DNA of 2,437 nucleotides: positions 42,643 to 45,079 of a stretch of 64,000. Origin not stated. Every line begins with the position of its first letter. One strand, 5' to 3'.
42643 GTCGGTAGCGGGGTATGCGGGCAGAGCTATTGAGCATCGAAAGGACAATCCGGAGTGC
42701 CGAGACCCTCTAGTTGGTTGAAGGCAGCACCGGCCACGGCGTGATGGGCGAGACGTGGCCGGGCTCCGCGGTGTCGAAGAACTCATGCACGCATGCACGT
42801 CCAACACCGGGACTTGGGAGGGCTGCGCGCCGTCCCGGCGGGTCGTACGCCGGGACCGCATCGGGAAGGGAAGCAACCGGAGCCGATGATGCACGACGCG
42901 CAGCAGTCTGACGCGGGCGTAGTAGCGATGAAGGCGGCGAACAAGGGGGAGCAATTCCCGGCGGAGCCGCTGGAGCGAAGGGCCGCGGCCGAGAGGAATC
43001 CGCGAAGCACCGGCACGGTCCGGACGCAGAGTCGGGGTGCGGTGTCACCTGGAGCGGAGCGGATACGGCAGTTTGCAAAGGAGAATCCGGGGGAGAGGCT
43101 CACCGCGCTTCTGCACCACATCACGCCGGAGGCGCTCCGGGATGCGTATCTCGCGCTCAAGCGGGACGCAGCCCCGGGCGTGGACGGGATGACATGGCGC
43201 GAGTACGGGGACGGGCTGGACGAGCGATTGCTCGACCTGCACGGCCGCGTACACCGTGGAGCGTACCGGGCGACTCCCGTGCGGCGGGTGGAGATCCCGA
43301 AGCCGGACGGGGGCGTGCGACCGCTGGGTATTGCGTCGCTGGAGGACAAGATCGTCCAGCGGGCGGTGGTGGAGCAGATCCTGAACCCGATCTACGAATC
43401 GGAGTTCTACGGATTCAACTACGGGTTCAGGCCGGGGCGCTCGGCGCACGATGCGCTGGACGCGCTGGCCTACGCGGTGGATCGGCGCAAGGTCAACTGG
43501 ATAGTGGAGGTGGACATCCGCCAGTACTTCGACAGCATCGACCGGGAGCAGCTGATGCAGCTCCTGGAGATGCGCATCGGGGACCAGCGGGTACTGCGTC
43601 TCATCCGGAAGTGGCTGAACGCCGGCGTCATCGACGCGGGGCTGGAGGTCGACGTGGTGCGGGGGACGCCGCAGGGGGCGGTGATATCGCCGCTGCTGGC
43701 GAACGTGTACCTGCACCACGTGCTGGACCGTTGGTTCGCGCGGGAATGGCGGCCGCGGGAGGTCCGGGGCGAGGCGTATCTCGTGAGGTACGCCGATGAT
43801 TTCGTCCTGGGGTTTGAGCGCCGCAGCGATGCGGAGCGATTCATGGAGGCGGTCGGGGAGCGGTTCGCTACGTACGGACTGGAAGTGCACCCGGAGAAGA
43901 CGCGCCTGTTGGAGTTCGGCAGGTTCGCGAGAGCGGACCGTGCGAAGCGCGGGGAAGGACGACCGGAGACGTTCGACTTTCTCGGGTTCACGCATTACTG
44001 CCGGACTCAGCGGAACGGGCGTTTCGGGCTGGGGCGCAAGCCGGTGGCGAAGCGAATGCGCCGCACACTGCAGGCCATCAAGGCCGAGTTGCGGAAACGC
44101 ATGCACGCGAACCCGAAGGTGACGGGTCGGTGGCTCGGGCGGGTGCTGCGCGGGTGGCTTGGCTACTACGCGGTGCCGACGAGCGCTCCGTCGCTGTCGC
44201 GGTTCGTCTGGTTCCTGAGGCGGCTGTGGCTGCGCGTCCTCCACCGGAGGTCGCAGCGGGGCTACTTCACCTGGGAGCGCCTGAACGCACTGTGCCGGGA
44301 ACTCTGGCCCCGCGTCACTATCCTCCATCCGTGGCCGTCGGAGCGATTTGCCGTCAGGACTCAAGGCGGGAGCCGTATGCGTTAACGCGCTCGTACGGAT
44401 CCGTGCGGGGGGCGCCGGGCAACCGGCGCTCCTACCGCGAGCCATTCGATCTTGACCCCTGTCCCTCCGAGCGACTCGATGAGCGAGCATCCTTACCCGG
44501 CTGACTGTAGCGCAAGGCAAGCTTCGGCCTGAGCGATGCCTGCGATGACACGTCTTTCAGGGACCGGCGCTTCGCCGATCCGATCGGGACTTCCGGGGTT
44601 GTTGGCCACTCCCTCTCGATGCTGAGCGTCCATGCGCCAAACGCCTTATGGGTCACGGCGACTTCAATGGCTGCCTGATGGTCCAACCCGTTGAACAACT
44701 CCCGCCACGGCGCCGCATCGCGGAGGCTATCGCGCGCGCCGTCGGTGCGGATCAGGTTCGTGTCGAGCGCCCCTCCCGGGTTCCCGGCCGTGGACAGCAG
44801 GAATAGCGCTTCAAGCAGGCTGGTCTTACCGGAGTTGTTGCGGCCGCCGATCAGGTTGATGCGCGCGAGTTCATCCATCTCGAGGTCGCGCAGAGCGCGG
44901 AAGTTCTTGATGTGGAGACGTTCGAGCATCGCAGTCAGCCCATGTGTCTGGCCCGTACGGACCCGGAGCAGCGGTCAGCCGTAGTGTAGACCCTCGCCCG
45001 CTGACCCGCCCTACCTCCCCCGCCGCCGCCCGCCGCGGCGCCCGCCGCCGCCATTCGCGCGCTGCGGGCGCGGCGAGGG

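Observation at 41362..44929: Two-gene ATPase + TOPRIM-like defence-type module between ftsK and uvrB, split by an antisense group II intron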

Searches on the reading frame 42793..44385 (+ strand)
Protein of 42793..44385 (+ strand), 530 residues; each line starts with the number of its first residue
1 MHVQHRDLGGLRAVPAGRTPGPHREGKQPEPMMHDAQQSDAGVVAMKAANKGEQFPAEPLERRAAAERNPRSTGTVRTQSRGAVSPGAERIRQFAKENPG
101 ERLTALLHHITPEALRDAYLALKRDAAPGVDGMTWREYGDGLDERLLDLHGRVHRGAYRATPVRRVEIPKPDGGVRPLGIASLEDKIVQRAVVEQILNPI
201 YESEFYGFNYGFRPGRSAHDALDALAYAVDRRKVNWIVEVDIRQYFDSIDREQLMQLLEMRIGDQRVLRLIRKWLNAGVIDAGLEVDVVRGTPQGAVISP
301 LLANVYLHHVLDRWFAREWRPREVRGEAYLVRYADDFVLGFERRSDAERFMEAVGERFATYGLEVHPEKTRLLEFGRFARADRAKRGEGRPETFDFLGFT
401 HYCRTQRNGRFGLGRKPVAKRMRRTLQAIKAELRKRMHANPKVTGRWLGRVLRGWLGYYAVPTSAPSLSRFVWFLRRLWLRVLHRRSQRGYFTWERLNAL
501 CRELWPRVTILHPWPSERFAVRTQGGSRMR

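Call 5: search_protein_families(library=pfam, proteins=[window:42793-44385:+], max_evalue=0.1)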
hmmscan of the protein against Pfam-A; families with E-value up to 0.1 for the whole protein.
window:42793-44385:+ (530 aa): 3 families
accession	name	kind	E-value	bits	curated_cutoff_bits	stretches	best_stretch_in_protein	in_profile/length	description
PF00078.32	RVT_1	-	1.2e-38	133.4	29.6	1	168-400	1-204/205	Reverse transcriptase (RNA-dependent DNA polymerase)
PF08388.16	GIIM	-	0.0009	19.6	23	1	425-495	4-75/80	Group II intron, maturase-specific domain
PF00680.25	RdRP_1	-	0.014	14.7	23.9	1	304-400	307-389/450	Viral RNA-dependent RNA polymerase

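Call 6: search_protein_families(library=padloc, proteins=[window:42793-44385:+], max_evalue=0.1)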
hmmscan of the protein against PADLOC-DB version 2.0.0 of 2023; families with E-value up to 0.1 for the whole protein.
window:42793-44385:+ (530 aa): 90 families (the best 25 are shown)
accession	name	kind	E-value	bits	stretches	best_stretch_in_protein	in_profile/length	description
PDLC01136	RT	-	1.1e-66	223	1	110-376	6-248/263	RT (reverse transcriptase)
PDLC02063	Cas1_IIIb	-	1.3e-50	170.6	1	108-374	12-262/617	-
PDLC03688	HEase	-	1.4e-34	117.9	1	89-313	9-231/599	homing endonuclease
PDLC03754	RT_UG17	-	8.2e-34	115.2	1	108-482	9-354/429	DRT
PDLC01607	RT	-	3.4e-28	96.9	1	168-400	1-160/161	"CAS-I,CAS-II,CAS-III,CAS-IV,CAS-V,CAS-VI; acquisition_associated"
PDLC03759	RT_UG21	-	8.3e-27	92.1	2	234-374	141-266/503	DRT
PDLC03698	HEase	-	5.6e-26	88.8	1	121-315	268-459/834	homing endonuclease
PDLC03779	RT_UG4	-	9.1e-26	88.7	1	152-372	43-245/307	DRT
PDLC03766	Drt9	-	3.9e-25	86.6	1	152-399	77-302/488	DRT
PDLC03756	RT_UG19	-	2.6e-24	84.2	2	232-337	144-239/562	DRT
PDLC03760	RT_UG22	-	2.2e-23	81.1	1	150-385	47-252/476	DRT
PDLC03764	RT_UG26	-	1e-21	75.2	1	186-374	82-260/398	DRT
PDLC03768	Drt3a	-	1.6e-17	62.1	1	236-428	136-292/411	DRT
PDLC03757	Drt2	-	3e-17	60.8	2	290-404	286-385/502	DRT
PDLC03774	RT_UG35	-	4e-17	59.7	1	168-378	387-591/938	DRT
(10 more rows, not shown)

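Call 15: find_related_loci(query=window:42886-44382:+, collection=genome_contigs, flank=3000)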
Query window:42886-44382:+ (499 aa) in genome_contigs; peptide patterns used: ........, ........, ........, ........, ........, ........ (x = any residue, [..] = any of these).
130 stretches matched a pattern; 66 encode a relative of the query (tblastn E <= 1e-3); 66 distinct loci.
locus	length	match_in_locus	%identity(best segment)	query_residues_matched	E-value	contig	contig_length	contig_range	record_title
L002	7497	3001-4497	90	1-499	0e+0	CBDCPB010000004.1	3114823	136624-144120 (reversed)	MAG: Dehalococcoidia bacterium isolate 8ea35d84-8be8-4b26-9b51-5b82e401d502 genome assembly, contig: contig_4, whole gen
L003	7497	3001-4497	90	1-499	0e+0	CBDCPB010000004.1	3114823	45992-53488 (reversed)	MAG: Dehalococcoidia bacterium isolate 8ea35d84-8be8-4b26-9b51-5b82e401d502 genome assembly, contig: contig_4, whole gen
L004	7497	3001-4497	90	1-499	0e+0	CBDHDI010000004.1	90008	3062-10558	MAG: Dehalococcoidia bacterium isolate d0c5affc-a78a-4576-9923-169fe3940cd0 genome assembly, contig: contig_4, whole gen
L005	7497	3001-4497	90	1-499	0e+0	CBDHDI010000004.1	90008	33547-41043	MAG: Dehalococcoidia bacterium isolate d0c5affc-a78a-4576-9923-169fe3940cd0 genome assembly, contig: contig_4, whole gen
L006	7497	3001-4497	90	1-499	0e+0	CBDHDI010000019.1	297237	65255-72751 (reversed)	MAG: Dehalococcoidia bacterium isolate d0c5affc-a78a-4576-9923-169fe3940cd0 genome assembly, contig: contig_19, whole ge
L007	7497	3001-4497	90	1-499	0e+0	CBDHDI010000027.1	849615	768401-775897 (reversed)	MAG: Dehalococcoidia bacterium isolate d0c5affc-a78a-4576-9923-169fe3940cd0 genome assembly, contig: contig_27, whole ge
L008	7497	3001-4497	90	1-499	0e+0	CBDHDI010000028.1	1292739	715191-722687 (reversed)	MAG: Dehalococcoidia bacterium isolate d0c5affc-a78a-4576-9923-169fe3940cd0 genome assembly, contig: contig_28, whole ge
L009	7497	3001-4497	90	1-499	0e+0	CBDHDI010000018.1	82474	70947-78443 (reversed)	MAG: Dehalococcoidia bacterium isolate d0c5affc-a78a-4576-9923-169fe3940cd0 genome assembly, contig: contig_18, whole ge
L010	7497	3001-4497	90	1-499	0e+0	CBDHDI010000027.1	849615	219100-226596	MAG: Dehalococcoidia bacterium isolate d0c5affc-a78a-4576-9923-169fe3940cd0 genome assembly, contig: contig_27, whole ge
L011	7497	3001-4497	89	1-499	0e+0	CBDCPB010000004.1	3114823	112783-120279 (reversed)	MAG: Dehalococcoidia bacterium isolate 8ea35d84-8be8-4b26-9b51-5b82e401d502 genome assembly, contig: contig_4, whole gen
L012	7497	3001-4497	89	1-499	0e+0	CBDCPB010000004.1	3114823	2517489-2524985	MAG: Dehalococcoidia bacterium isolate 8ea35d84-8be8-4b26-9b51-5b82e401d502 genome assembly, contig: contig_4, whole gen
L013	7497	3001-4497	89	1-499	0e+0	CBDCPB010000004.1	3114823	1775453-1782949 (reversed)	MAG: Dehalococcoidia bacterium isolate 8ea35d84-8be8-4b26-9b51-5b82e401d502 genome assembly, contig: contig_4, whole gen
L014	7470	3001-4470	85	1-490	0e+0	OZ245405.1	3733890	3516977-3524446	MAG: Dehalococcoidia bacterium isolate 4242a2cd-c548-43ce-a6cb-d471f6a5c9d8 genome assembly, chromosome: 1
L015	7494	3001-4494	82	1-498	0e+0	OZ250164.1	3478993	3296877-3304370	MAG: Dehalococcoidia bacterium isolate 0168574f-4b79-4a4d-bdbd-32c97b7f51b1 genome assembly, chromosome: 1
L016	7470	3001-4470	84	1-490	0e+0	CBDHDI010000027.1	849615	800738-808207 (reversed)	MAG: Dehalococcoidia bacterium isolate d0c5affc-a78a-4576-9923-169fe3940cd0 genome assembly, contig: contig_27, whole ge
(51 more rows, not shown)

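Call 46: search_protein_families(library=ncbifam, proteins=[window:42886-44382:+], max_evalue=0.001)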
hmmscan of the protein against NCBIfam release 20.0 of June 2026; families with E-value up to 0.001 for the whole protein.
window:42886-44382:+ (499 aa): 7 families
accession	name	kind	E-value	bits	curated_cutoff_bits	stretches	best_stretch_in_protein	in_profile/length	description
TIGR04416.1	group_II_RT_mat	equivalog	3e-105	352.2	300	1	82-455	2-352/353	group II intron reverse transcriptase/maturase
NF041747.1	Drt3a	equivalog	5e-17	62.3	200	1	199-377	106-269/412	antiviral reverse transcriptase Drt3a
NF038233.2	retron_St85_RT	exception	1.4e-15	57.3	235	1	133-337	26-208/289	retron St85 family RNA-directed DNA polymerase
NF041746.1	Drt2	equivalog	1.4e-12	47.5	390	1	259-406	222-355/416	antiviral reverse transcriptase Drt2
NF042941.1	Retron_TIR_antiphage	equivalog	4.3e-08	32.4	600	1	134-334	31-208/464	TIR domain-containing anti-phage reverse transcriptase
NF041750.1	Drt5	equivalog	0.00019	20.5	550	1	199-341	122-250/484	antiviral reverse transcriptase Drt5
NF041749.1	Drt4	equivalog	0.00036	19.6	450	1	298-344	222-269/489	antiviral reverse transcriptase Drt4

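Call 63: search_solved_structures(query=window:42886-44382:+, max_evalue=1e-10)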
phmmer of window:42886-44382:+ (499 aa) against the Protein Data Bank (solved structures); distinct sequences matched with E-value up to 1e-10: 7.
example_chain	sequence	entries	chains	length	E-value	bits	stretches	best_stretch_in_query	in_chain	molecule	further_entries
7uim_D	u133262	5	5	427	1.6e-48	168.8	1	80-432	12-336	Group II intron reverse transcriptase/maturase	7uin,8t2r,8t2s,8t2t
5hhl_A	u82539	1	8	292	1.1e-46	162.8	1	80-340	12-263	Retron-type reverse transcriptase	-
6ar1_A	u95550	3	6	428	2.9e-46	161.4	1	93-467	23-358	GsI-IIC RT | Trt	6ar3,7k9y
5hhj_A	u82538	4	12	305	2.2e-45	158.4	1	79-340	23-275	Retron-type reverse transcriptase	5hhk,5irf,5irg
5g2x_C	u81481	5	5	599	1.9e-33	119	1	58-284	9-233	GROUP II INTRON-ENCODED PROTEIN LTRA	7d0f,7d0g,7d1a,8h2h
6me0_C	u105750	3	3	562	3.5e-31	111.6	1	94-448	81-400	Maturase reverse transcriptase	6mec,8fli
7kft_D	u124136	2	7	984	2.2e-21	79.3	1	118-346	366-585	Cas6-RT-Cas1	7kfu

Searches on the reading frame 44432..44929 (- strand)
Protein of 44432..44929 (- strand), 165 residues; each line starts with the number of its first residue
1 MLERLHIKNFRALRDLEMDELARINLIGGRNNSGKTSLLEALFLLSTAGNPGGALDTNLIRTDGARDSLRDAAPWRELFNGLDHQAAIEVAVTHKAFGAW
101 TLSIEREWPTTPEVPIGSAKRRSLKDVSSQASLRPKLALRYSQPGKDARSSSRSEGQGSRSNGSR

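Call 5: search_protein_families(library=pfam, proteins=[window:44432-44929:-], max_evalue=0.1)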
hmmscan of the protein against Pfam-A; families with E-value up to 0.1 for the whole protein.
window:44432-44929:- (165 aa): 8 families
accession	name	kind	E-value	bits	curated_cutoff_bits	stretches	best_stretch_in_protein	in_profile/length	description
PF13175.12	AAA_15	-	1.9e-11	44.7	32.1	1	1-47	1-48/374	AAA ATPase domain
PF13476.12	AAA_23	-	1.1e-10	42.9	27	1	4-52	1-49/201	AAA domain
PF02463.25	SMC_N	-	4.6e-07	29.9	40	1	1-47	1-50/220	RecF/RecN/SMC N terminal domain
PF13304.12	AAA_21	-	1.1e-05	26.1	27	1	24-89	1-59/304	AAA domain, putative AbiEii toxin, Type IV TA system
PF13166.12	AAA_13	-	0.00016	21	36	1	12-48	6-42/713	AAA domain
PF11398.14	DUF2813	-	0.0059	16.5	21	1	1-45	2-45/372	Protein of unknown function (DUF2813)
PF13555.12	AAA_29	-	0.0061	16.7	27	1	9-45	8-45/61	P-loop containing region of AAA domain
PF13514.12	AAA_27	-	0.037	14.1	22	1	2-42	3-46/206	AAA domain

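Call 6: search_protein_families(library=padloc, proteins=[window:44432-44929:-], max_evalue=0.1)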
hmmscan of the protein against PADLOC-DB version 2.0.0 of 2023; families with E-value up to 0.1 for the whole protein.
window:44432-44929:- (165 aa): 126 families (the best 25 are shown)
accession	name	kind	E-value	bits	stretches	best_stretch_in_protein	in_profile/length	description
PDLC02336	AbiLi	-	4.9e-21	73.6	1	1-107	1-102/340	AbiLi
PDLC04611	PDC-M38A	-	8.5e-19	66.3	1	1-51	1-51/383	-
PDLC04608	PDC-M38A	-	2.4e-16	58.4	1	2-93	5-97/367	-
PDLC04609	PDC-M38A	-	9.3e-15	52.7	1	1-62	1-62/371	-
PDLC04607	PDC-M38A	-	9.7e-15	51.9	1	3-57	385-439/715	-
PDLC02979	AriA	-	6.8e-12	43.9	1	1-47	1-49/373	-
PDLC02981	AriAB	-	1.6e-10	38.3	1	2-46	3-47/694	-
PDLC04570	PDC-M31A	-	7.7e-10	36.5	1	1-103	1-98/395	-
PDLC00067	GajA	-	7.8e-10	35.8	1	2-47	5-49/604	AAA ATPase domain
PDLC04214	HEC-02A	-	2e-09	35.2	1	1-45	1-45/338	-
PDLC03878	NsnB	-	2.3e-09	35.5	1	1-71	1-73/345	-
PDLC00083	GajA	-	2.4e-09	34.1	1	2-52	3-53/639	AAA ATPase domain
PDLC04148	HEC-03B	-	3.3e-09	34.3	1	1-94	1-90/458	-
PDLC00063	GajA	-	3.9e-09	33.6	1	2-42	3-43/679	AAA ATPase domain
PDLC00079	GajA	-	6.7e-09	33.1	1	2-42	3-43/702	AAA ATPase domain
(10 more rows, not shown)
